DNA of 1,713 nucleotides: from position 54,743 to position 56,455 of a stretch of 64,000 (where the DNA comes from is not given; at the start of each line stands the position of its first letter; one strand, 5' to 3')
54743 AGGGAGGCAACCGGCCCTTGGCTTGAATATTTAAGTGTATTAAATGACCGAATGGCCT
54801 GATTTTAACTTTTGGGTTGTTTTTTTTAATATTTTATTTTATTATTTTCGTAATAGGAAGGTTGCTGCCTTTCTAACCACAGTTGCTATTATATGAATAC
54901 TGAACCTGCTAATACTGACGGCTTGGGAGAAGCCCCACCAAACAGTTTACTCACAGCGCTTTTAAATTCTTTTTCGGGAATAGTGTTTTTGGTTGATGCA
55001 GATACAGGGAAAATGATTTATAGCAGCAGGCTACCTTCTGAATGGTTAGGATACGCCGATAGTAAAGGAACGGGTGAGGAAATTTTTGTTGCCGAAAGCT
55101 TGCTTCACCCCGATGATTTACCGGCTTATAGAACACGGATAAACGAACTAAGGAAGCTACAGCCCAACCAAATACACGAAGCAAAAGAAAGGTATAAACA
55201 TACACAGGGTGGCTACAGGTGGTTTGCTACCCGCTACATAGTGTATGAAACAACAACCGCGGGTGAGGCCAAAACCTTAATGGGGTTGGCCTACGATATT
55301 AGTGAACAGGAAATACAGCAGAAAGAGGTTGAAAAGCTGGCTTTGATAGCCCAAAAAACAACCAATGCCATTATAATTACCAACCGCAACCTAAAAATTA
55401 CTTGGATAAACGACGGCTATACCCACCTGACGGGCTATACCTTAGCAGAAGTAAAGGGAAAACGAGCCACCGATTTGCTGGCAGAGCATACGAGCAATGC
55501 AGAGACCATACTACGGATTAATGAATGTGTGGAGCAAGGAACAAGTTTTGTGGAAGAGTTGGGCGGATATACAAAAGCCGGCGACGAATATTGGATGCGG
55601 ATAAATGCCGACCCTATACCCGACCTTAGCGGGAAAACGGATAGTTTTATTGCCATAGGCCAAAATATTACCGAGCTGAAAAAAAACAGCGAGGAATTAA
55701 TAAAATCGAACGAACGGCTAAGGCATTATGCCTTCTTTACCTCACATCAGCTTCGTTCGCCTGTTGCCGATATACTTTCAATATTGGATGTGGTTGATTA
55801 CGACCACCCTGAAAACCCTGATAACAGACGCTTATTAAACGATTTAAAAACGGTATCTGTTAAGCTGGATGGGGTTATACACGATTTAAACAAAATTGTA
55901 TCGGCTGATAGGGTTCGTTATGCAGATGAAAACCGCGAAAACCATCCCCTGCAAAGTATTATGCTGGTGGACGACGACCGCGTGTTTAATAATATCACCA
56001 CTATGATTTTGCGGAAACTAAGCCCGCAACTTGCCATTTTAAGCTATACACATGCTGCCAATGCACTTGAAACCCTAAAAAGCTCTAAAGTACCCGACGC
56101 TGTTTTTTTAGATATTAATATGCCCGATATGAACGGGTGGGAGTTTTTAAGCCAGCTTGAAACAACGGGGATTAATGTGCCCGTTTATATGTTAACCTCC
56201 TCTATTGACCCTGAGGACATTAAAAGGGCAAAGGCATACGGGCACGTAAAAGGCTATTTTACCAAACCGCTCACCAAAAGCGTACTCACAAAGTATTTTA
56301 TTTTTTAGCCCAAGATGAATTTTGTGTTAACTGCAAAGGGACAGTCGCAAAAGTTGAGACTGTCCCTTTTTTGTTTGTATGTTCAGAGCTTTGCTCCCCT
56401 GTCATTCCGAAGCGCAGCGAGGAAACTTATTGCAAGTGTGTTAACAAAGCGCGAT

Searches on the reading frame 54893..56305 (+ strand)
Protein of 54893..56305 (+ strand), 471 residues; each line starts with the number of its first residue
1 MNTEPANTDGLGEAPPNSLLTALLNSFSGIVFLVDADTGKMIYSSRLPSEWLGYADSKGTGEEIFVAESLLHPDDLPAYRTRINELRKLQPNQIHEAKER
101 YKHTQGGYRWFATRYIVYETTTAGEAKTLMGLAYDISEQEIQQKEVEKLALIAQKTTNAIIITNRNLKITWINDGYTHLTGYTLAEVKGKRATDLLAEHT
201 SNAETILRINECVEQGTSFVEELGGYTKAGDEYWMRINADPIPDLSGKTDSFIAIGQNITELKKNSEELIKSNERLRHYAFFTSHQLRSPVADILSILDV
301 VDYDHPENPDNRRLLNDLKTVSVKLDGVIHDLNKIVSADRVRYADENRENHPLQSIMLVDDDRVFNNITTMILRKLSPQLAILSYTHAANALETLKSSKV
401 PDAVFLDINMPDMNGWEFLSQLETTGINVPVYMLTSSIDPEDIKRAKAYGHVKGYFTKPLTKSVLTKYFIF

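Call 62: search_protein_families(library=pfam, proteins=[window:54893-56305:+], max_evalue=0.001)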
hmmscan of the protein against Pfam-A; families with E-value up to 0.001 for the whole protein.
window:54893-56305:+ (471 aa): 6 families
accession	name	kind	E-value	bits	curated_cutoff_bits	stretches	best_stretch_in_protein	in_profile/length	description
PF00072.30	Response_reg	-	1.3e-19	70.9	30.2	1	356-467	1-108/111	Response regulator receiver domain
PF13426.13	PAS_9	-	3.6e-15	56.5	27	1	158-261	2-103/103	PAS domain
PF08447.18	PAS_3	-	2.4e-14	53.8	25.6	2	49-121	9-77/89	PAS fold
PF08448.16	PAS_4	-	9.5e-13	48.8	23.1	1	158-263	6-109/110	PAS fold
PF00989.32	PAS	-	3.5e-11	43.5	22.6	1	149-258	3-112/113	PAS fold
PF13188.13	PAS_8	-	0.00026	21.2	21.8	0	148-204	2-55/65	PAS domain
